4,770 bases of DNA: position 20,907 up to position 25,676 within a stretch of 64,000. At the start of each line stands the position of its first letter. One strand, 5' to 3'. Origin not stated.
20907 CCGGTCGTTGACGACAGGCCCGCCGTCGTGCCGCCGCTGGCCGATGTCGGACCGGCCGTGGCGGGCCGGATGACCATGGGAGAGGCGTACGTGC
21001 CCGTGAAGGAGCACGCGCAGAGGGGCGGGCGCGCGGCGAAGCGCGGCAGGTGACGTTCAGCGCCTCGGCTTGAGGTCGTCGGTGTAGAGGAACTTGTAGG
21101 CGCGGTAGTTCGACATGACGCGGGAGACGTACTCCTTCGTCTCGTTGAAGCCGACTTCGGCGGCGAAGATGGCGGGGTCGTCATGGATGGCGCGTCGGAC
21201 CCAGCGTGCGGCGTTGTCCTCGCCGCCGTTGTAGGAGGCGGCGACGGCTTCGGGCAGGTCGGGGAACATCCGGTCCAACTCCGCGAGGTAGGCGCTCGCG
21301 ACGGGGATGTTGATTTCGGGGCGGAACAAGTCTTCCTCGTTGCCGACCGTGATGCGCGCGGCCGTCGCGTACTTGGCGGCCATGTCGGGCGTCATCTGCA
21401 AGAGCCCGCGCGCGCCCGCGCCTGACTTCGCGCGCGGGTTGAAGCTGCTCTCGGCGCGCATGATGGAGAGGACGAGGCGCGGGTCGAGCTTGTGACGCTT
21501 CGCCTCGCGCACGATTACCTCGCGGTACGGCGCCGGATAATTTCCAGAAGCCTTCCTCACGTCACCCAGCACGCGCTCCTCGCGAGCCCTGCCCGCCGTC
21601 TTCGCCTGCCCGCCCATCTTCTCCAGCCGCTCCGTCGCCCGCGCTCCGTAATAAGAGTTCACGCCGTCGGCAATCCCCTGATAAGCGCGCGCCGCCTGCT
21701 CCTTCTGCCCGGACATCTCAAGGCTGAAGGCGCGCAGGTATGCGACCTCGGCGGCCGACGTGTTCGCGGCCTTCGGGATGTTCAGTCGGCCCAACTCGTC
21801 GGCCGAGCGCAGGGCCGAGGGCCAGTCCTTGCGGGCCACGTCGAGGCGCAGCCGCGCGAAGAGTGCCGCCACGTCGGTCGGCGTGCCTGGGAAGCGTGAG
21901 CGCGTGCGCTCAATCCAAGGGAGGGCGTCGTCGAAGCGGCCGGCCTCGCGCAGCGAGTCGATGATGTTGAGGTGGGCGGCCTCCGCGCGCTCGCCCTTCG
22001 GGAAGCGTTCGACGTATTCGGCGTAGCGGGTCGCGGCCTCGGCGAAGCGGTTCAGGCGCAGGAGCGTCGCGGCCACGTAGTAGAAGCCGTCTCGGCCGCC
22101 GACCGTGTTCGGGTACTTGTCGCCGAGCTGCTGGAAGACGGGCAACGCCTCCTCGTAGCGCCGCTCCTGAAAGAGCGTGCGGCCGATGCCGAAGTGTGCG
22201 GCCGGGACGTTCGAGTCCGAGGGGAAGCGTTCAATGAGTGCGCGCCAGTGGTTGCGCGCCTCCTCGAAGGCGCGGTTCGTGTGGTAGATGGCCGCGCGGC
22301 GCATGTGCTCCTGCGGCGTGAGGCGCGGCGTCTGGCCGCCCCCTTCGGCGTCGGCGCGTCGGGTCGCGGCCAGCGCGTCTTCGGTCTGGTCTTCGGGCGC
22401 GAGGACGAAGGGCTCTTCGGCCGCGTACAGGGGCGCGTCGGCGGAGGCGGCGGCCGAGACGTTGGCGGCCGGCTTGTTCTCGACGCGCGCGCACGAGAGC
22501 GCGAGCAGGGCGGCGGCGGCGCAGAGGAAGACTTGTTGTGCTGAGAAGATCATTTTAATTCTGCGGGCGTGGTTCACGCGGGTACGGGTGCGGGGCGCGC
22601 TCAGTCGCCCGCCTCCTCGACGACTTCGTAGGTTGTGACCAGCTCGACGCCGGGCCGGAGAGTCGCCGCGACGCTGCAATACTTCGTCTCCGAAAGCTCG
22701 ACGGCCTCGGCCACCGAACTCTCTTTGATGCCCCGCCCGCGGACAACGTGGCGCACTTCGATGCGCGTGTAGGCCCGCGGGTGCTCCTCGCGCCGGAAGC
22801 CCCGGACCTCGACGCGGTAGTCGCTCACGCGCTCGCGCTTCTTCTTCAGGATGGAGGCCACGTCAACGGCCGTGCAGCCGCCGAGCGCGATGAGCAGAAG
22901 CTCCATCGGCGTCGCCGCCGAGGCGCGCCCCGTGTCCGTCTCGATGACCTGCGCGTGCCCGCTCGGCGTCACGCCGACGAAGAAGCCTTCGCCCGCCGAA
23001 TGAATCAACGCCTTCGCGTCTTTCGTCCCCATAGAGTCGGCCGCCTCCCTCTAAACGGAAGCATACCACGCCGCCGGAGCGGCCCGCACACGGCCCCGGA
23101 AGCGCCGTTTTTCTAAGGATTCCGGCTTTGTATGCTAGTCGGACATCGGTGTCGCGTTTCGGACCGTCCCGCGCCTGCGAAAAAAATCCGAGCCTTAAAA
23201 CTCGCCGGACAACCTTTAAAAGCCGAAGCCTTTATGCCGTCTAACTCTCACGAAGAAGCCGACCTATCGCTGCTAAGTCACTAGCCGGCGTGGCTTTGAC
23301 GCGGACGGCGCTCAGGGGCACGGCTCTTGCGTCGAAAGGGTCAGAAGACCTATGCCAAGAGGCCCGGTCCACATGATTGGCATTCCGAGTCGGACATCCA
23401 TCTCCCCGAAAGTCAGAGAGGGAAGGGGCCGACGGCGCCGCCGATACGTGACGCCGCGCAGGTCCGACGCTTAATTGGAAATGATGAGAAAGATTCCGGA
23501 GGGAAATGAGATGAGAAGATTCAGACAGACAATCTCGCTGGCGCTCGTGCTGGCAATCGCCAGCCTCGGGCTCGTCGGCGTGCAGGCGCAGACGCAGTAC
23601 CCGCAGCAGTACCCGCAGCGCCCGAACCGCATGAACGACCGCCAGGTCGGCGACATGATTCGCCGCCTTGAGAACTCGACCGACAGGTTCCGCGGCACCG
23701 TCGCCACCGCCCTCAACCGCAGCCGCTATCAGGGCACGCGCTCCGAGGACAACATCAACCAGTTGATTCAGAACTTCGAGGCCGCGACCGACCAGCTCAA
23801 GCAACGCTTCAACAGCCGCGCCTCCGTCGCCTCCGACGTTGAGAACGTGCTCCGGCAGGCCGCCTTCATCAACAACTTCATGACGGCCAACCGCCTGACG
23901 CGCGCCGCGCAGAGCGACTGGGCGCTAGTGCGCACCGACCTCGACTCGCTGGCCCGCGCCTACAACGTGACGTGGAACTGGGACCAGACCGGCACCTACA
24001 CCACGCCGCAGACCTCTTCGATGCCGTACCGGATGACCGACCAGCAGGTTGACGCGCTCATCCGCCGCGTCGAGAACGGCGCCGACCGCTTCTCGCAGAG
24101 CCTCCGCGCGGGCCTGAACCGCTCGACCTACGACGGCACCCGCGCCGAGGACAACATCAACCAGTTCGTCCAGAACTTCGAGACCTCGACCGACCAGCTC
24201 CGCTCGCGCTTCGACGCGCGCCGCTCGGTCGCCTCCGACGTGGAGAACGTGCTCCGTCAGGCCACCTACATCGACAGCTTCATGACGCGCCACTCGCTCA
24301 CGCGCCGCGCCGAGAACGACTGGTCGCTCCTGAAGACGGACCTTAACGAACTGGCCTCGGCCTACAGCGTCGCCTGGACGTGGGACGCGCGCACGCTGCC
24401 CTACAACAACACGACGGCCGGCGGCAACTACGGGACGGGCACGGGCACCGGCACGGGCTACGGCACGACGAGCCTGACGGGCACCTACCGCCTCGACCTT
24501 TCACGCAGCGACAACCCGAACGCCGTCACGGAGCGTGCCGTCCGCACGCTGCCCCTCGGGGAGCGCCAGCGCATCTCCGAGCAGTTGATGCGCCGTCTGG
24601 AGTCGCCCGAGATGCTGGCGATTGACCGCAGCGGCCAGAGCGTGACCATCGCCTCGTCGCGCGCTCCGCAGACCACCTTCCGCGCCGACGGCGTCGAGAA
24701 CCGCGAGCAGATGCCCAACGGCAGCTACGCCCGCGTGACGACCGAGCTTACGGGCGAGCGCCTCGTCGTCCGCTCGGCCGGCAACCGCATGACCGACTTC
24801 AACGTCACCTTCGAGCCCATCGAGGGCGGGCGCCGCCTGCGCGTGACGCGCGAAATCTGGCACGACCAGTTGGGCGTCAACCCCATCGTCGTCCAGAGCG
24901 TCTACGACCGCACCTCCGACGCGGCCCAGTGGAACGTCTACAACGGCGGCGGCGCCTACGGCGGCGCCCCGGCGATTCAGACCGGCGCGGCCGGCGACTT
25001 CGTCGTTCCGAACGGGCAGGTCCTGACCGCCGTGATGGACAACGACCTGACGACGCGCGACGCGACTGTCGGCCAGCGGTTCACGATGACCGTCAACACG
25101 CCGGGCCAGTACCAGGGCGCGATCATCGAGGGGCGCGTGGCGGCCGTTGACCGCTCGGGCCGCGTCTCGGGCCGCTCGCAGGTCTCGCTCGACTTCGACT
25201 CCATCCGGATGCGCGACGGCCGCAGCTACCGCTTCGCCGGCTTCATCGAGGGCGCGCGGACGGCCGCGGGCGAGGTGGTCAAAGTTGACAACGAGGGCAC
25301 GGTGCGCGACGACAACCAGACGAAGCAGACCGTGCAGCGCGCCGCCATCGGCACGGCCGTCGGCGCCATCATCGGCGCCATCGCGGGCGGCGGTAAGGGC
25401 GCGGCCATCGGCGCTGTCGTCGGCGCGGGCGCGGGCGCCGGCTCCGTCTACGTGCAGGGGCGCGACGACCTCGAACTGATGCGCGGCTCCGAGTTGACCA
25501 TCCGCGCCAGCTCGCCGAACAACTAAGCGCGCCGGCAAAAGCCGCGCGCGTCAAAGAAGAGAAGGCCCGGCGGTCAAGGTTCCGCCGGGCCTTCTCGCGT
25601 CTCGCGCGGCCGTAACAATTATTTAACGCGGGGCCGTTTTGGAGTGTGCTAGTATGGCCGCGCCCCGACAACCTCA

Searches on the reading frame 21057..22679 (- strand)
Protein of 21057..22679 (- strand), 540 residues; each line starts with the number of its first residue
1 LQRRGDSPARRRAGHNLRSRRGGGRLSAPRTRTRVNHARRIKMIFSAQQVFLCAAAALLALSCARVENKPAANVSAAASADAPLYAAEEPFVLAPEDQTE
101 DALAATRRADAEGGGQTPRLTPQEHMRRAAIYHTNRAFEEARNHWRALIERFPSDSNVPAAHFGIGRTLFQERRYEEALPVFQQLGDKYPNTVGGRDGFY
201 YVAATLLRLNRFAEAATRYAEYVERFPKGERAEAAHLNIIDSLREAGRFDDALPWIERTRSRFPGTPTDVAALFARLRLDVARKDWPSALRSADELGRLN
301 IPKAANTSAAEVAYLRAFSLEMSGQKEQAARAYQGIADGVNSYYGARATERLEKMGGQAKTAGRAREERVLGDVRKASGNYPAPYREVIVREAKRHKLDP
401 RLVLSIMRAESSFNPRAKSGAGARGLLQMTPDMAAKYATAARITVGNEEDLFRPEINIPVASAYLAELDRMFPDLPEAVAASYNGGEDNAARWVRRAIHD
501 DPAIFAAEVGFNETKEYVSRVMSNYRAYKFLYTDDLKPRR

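Call 51: search_protein_families(library=pfam, proteins=[window:21057-22679:-])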
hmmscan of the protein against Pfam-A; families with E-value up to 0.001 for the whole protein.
window:21057-22679:- (540 aa): 10 families
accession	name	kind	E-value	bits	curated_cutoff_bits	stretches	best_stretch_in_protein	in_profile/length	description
PF01464.25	SLT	-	3.5e-25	88.3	21.3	1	389-498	3-109/117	Transglycosylase SLT domain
PF07719.23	TPR_2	-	1.9e-15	56.1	27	0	159-191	1-33/34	Tetratricopeptide repeat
PF13174.12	TPR_6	-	1.1e-13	51.3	26.3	0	161-192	2-33/33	Tetratricopeptide repeat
PF13432.12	TPR_16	-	5.5e-12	46.3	32.7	2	206-265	7-63/65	Tetratricopeptide repeat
PF13428.12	TPR_14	-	1.1e-11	44.7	23.5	0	235-268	3-36/44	Tetratricopeptide repeat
PF13424.12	TPR_12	-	1.2e-08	35.5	30.1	0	127-184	8-70/77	Tetratricopeptide repeat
PF00515.34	TPR_1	-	2.6e-08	33.8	27.8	0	160-184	2-26/34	Tetratricopeptide repeat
PF14559.12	TPR_19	-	7.1e-08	33.1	25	0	206-277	1-68/68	Tetratricopeptide repeat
PF13525.12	YfiO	-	0.00036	20.8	25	0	199-276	8-85/203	Outer membrane lipoprotein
PF25058.1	ARM_TT21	-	0.00069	20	27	0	234-291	58-115/155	Tetratricopeptide repeat protein 21 ARM repeat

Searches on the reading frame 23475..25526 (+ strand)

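Call 51: search_protein_families(library=pfam, proteins=[window:23475-25526:+])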
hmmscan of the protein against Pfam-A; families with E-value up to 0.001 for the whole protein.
window:23475-25526:+ (683 aa): 2 families
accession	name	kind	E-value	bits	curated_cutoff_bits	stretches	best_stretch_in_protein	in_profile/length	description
PF13441.11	Gly-zipper_YMGG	-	1.2e-08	34.9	28.9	1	618-656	2-41/45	YMGG-like Gly-zipper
PF08336.16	P4Ha_N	-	0.00013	22.2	25.3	0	229-288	13-77/135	Prolyl 4-Hydroxylase alpha-subunit, N-terminal region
